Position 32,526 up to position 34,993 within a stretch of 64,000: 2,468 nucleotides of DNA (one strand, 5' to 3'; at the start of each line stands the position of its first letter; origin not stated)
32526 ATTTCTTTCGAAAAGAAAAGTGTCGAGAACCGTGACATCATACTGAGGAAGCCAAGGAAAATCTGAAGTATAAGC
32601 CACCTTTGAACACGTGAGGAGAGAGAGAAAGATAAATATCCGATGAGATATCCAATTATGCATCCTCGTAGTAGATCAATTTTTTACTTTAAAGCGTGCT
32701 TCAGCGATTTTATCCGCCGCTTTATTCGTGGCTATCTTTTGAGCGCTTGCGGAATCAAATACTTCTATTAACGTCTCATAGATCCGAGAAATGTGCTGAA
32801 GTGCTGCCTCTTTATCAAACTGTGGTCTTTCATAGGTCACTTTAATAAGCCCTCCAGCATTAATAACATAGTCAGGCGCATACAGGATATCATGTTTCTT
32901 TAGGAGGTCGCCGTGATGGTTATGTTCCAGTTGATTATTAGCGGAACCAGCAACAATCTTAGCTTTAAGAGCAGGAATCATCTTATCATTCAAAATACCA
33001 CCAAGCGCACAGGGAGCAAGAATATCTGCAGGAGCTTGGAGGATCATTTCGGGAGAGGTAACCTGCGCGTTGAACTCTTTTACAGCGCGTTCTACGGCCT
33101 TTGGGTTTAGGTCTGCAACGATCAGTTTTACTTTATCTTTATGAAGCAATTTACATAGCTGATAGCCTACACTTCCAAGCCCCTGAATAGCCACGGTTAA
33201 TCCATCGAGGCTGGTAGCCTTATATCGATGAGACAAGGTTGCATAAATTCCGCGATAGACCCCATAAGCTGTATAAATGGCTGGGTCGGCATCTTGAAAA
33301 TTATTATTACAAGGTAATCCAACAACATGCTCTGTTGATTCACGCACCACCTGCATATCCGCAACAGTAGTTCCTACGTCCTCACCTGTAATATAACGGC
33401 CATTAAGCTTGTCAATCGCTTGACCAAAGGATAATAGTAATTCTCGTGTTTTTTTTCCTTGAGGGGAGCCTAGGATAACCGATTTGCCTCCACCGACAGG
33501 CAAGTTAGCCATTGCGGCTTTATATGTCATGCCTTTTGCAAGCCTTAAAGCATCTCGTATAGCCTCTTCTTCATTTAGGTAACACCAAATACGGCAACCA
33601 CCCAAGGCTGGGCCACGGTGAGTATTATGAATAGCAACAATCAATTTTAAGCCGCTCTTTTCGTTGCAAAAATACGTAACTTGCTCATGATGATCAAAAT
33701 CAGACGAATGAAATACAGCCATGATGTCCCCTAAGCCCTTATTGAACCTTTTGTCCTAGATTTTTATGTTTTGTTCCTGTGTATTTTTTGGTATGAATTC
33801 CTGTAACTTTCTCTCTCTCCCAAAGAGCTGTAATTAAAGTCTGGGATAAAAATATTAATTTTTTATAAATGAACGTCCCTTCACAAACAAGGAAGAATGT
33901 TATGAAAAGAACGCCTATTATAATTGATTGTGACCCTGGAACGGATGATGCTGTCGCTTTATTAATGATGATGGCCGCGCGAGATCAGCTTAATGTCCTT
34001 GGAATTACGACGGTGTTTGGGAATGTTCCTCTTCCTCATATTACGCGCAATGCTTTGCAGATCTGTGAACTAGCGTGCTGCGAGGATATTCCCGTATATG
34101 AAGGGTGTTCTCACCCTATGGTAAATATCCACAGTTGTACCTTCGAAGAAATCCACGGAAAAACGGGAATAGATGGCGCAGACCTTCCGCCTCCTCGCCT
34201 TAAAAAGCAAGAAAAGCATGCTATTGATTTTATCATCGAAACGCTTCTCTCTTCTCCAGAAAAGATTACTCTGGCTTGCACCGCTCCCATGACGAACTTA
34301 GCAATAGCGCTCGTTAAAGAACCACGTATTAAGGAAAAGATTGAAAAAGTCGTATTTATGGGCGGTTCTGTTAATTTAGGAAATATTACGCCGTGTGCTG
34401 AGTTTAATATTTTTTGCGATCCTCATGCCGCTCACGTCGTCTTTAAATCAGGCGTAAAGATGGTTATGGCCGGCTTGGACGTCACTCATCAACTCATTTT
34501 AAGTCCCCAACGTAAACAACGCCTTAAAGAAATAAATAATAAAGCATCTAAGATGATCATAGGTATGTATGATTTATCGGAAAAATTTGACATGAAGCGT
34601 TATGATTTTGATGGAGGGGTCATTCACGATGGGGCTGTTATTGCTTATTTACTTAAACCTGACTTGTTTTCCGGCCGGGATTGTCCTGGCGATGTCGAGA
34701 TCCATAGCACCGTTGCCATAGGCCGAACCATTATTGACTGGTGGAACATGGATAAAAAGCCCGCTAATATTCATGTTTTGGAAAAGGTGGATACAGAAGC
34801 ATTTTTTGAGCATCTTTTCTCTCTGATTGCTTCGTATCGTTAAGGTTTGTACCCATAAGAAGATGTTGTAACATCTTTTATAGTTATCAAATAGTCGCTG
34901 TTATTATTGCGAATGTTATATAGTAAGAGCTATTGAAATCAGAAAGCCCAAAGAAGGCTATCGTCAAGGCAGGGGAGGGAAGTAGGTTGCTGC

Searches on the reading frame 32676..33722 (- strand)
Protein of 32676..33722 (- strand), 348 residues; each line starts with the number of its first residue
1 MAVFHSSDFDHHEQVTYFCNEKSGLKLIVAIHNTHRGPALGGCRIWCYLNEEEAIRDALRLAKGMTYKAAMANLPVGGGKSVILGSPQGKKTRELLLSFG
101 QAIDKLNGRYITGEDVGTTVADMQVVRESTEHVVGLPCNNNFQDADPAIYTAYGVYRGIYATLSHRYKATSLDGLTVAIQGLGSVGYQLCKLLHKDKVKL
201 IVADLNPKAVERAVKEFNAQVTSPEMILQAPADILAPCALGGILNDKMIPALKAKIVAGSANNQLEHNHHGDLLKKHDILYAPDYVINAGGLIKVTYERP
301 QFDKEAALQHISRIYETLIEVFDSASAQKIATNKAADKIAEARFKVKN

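Call 95: search_protein_families(library=pfam, proteins=[window:32676-33722:-], max_evalue=0.00001)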
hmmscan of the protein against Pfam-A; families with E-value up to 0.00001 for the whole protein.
window:32676-33722:- (348 aa): 2 families
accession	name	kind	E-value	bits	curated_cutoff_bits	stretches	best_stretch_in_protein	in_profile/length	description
PF02812.23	ELFV_dehydrog_N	-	3.6e-25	88.6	25.3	1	24-131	16-128/129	Glu/Leu/Phe/Val dehydrogenase, dimerisation domain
PF00208.27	ELFV_dehydrog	-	4.9e-15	56.3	23.4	1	209-301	84-183/241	Glutamate/Leucine/Phenylalanine/Valine dehydrogenase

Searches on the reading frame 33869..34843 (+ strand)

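Call 95: search_protein_families(library=pfam, proteins=[window:33869-34843:+], max_evalue=0.00001)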
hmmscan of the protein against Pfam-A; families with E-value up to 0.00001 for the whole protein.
window:33869-34843:+ (324 aa): 1 family
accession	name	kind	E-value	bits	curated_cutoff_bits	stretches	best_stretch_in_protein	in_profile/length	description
PF01156.24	IU_nuc_hydro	-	2.7e-99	333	34.2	1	17-314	1-297/297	Inosine-uridine preferring nucleoside hydrolase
